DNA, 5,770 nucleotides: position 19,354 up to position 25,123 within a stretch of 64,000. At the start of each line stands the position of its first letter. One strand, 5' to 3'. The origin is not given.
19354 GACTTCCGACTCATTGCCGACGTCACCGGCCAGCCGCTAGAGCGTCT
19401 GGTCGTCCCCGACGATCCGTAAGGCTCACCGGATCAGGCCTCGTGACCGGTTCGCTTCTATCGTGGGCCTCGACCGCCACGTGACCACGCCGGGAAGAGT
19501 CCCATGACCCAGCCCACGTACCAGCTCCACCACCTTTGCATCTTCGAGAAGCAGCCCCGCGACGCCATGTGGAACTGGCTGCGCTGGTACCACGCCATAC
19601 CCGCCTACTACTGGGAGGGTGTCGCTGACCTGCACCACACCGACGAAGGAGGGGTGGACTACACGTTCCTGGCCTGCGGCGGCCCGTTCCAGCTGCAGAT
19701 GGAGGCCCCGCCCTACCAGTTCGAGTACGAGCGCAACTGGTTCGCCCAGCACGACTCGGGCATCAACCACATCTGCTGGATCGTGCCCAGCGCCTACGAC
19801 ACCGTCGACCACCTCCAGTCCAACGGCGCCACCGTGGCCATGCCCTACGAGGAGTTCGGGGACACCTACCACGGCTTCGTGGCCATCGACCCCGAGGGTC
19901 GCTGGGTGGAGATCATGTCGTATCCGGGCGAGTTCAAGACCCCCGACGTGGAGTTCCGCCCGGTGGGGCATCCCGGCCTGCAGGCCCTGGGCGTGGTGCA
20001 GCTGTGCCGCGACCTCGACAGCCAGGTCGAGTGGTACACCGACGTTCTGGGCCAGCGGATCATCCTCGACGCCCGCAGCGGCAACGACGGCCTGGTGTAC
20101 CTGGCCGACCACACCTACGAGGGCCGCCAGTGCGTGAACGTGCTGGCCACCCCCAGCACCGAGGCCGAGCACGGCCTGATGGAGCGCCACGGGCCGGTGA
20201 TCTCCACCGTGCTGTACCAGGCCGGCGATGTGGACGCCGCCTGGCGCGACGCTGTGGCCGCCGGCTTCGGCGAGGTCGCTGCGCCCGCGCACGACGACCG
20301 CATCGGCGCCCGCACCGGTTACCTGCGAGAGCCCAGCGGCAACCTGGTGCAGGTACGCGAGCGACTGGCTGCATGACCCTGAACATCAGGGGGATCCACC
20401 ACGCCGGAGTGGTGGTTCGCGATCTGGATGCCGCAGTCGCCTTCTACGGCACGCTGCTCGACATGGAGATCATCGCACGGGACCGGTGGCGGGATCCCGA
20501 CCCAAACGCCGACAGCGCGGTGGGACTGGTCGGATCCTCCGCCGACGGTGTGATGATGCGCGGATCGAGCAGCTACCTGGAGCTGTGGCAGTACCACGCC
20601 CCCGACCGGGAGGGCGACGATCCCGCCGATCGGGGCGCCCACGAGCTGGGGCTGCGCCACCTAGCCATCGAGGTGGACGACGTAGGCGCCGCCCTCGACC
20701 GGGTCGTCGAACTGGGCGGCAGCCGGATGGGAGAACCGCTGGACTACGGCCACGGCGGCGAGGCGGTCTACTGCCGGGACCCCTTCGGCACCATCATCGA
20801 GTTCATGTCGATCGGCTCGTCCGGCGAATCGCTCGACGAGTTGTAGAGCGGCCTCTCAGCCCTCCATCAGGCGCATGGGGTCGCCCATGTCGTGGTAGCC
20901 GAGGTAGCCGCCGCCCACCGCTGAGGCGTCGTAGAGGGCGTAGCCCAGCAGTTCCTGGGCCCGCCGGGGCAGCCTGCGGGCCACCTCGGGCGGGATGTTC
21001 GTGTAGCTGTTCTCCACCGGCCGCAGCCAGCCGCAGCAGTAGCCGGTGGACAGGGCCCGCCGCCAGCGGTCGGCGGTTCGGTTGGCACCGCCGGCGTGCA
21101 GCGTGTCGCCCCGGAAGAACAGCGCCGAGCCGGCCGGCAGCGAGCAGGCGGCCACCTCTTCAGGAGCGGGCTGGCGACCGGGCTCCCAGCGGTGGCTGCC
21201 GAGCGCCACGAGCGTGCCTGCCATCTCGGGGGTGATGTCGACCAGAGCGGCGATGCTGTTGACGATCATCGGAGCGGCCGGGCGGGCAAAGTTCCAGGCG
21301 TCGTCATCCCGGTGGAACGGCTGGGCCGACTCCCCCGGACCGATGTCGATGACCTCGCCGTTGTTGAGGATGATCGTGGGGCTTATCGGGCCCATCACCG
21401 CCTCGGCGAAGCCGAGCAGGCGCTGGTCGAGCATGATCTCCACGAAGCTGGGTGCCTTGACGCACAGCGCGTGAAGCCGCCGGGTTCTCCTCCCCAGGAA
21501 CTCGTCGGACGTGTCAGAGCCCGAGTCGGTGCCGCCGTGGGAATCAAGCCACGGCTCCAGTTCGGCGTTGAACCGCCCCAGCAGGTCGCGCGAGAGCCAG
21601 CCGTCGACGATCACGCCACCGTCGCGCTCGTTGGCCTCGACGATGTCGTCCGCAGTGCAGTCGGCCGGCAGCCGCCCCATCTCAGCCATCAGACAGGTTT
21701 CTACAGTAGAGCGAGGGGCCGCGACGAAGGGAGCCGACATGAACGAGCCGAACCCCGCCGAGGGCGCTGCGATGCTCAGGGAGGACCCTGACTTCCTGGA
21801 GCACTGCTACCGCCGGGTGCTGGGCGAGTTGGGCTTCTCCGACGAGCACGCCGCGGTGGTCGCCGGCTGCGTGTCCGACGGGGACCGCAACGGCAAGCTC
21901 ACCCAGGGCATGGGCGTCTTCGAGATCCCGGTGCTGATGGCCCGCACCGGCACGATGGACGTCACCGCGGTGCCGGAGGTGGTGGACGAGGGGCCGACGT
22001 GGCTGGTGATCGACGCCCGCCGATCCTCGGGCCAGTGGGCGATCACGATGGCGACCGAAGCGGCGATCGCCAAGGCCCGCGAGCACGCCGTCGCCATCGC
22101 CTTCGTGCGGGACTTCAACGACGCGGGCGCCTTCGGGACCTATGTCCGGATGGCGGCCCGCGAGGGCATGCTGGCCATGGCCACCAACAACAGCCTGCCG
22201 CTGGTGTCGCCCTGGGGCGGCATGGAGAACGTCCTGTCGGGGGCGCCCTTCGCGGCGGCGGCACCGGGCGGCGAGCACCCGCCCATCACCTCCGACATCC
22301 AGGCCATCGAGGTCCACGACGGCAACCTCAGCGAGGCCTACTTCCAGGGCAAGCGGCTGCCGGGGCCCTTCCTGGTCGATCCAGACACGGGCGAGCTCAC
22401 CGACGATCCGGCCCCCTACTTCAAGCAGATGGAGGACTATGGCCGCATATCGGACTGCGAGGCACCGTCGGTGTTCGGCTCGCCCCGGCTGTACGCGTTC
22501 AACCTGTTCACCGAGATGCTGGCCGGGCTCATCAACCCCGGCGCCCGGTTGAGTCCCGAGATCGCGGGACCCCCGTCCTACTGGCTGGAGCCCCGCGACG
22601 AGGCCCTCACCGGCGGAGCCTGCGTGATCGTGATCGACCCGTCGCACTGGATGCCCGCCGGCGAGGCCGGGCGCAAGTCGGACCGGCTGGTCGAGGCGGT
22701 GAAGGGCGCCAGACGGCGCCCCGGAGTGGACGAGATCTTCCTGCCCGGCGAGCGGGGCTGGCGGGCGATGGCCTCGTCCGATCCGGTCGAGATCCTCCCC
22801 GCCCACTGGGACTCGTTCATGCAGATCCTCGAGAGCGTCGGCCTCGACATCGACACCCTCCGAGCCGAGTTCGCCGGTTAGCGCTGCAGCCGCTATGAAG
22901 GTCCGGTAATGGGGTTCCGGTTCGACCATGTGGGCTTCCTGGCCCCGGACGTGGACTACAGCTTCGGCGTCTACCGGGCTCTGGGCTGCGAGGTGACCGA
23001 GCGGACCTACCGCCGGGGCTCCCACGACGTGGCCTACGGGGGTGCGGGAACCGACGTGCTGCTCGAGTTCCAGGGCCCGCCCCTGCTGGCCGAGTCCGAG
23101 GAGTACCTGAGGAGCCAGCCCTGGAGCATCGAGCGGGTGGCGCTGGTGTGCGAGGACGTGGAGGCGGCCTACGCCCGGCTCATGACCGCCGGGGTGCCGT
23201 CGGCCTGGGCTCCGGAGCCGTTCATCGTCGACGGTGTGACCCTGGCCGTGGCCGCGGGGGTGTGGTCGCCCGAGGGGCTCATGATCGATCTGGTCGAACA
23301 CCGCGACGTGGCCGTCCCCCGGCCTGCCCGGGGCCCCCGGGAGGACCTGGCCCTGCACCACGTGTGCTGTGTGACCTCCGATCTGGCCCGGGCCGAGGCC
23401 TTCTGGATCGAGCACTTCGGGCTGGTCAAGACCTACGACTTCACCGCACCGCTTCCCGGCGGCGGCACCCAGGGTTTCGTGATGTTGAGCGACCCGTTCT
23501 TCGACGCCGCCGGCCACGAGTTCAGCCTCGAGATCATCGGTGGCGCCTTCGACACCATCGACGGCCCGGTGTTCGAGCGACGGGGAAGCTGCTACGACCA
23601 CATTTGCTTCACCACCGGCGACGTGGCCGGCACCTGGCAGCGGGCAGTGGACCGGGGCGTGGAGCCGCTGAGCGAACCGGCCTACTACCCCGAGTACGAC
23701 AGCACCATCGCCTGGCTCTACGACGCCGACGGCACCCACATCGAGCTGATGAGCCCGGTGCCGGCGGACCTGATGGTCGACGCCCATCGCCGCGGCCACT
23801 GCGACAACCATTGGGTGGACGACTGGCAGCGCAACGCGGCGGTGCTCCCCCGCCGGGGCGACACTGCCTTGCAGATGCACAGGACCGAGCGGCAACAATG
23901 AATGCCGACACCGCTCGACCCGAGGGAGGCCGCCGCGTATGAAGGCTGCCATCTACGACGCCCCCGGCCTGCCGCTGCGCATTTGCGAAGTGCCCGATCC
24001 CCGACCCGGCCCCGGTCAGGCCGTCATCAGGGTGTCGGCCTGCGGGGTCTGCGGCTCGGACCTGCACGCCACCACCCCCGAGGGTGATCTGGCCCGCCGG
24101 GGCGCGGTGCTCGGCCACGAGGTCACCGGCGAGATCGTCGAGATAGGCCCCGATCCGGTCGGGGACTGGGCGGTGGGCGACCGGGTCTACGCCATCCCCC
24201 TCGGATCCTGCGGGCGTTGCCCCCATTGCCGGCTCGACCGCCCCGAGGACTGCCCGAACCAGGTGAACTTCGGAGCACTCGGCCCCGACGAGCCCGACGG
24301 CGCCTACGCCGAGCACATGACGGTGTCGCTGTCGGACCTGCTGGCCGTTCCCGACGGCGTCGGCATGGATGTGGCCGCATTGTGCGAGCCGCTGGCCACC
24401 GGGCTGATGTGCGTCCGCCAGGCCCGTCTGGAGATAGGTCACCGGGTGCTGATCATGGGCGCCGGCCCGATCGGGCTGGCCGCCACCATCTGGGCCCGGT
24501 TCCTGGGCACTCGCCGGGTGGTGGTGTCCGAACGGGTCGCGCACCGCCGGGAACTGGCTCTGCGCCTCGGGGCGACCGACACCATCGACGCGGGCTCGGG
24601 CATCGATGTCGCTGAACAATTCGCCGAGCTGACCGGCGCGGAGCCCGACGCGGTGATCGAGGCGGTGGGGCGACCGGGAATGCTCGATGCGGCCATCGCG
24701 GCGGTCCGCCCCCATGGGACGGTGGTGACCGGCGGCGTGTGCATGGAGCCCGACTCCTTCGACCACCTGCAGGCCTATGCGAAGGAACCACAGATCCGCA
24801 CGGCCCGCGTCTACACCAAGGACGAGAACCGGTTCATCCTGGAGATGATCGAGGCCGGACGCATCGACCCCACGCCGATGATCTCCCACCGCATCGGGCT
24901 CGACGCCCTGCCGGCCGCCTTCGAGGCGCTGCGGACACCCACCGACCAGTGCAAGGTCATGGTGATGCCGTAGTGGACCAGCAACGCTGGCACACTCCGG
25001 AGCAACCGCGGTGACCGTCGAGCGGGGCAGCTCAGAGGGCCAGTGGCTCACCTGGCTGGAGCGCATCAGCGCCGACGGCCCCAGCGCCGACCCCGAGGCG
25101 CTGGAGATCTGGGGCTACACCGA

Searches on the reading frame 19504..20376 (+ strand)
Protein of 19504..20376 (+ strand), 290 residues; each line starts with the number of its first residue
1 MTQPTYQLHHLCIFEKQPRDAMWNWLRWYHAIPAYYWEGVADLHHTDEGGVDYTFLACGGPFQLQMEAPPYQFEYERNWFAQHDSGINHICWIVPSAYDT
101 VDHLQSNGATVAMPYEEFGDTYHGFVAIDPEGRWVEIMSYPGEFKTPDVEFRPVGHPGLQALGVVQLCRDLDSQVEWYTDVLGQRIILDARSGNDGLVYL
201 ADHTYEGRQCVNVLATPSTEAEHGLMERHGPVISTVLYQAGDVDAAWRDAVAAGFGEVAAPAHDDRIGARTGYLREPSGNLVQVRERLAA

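Call 66: search_protein_families(library=pfam, proteins=[window:19504-20376:+], max_evalue=0.00001)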
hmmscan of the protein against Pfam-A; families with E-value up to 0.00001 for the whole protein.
window:19504-20376:+ (290 aa): 2 families
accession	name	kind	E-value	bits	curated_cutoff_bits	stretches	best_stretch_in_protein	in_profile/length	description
PF00903.31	Glyoxalase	-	5.2e-13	49.9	20.6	1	165-284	6-121/121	Glyoxalase/Bleomycin resistance protein/Dioxygenase superfamily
PF13669.12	Glyoxalase_4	-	8.7e-08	32.9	27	0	48-120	33-104/109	Glyoxalase/Bleomycin resistance protein/Dioxygenase superfamily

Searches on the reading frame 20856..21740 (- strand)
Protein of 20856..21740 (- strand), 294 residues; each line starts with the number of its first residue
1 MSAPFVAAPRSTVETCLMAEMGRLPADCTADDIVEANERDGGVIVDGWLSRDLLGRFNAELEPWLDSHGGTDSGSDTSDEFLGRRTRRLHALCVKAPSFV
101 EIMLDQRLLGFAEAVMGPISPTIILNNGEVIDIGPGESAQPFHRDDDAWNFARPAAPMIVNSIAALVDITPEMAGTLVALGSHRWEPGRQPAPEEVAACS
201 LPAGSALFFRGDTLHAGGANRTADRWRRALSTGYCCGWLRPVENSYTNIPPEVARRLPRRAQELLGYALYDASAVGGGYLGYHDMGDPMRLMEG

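Call 66: search_protein_families(library=pfam, proteins=[window:20856-21740:-], max_evalue=0.00001)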
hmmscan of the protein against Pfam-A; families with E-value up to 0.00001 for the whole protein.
window:20856-21740:- (294 aa): 1 family
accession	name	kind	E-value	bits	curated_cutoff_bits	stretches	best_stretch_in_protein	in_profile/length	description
PF05721.19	PhyH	-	3.9e-21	76.7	22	1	38-229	2-213/213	Phytanoyl-CoA dioxygenase (PhyH)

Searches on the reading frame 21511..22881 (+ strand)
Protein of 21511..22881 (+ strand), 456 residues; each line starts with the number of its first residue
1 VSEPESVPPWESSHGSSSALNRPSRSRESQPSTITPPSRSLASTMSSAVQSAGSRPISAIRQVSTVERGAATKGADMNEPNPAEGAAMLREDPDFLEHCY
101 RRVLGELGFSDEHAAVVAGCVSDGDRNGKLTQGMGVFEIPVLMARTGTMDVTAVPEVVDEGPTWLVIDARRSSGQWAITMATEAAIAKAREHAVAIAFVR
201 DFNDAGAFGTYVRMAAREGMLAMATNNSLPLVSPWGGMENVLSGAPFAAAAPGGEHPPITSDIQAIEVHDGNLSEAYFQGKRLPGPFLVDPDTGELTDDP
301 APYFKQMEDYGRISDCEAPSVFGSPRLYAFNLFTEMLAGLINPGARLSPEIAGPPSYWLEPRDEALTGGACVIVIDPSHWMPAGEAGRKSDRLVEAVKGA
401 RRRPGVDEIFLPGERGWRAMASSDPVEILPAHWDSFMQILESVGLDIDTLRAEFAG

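Call 66: search_protein_families(library=pfam, proteins=[window:21511-22881:+], max_evalue=0.00001)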
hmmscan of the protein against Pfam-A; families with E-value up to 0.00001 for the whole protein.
window:21511-22881:+ (456 aa): 1 family
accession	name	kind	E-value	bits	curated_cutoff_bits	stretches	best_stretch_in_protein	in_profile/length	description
PF02615.19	Ldh_2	-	6.7e-64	216.5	38.8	1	95-423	5-317/333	Malate/L-lactate dehydrogenase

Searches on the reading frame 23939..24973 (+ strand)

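Call 53: search_protein_families(library=pfam, proteins=[window:23939-24973:+], max_evalue=0.00001)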
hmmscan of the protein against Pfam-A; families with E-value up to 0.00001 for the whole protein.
window:23939-24973:+ (344 aa): 4 families
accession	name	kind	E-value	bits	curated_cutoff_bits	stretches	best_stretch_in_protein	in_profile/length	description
PF00107.32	ADH_zinc_N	-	4.5e-24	85.3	31.8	1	177-303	1-126/129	Zinc-binding dehydrogenase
PF08240.17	ADH_N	-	9.8e-24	84.1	23.5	1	24-139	1-104/104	Alcohol dehydrogenase GroES-like domain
PF16912.11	Glu_dehyd_C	-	1.3e-08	35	34.9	1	168-270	32-134/211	Glucose dehydrogenase C-terminus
PF13602.12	ADH_zinc_N_2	-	9.5e-08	33.5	27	1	210-340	1-132/134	Zinc-binding dehydrogenase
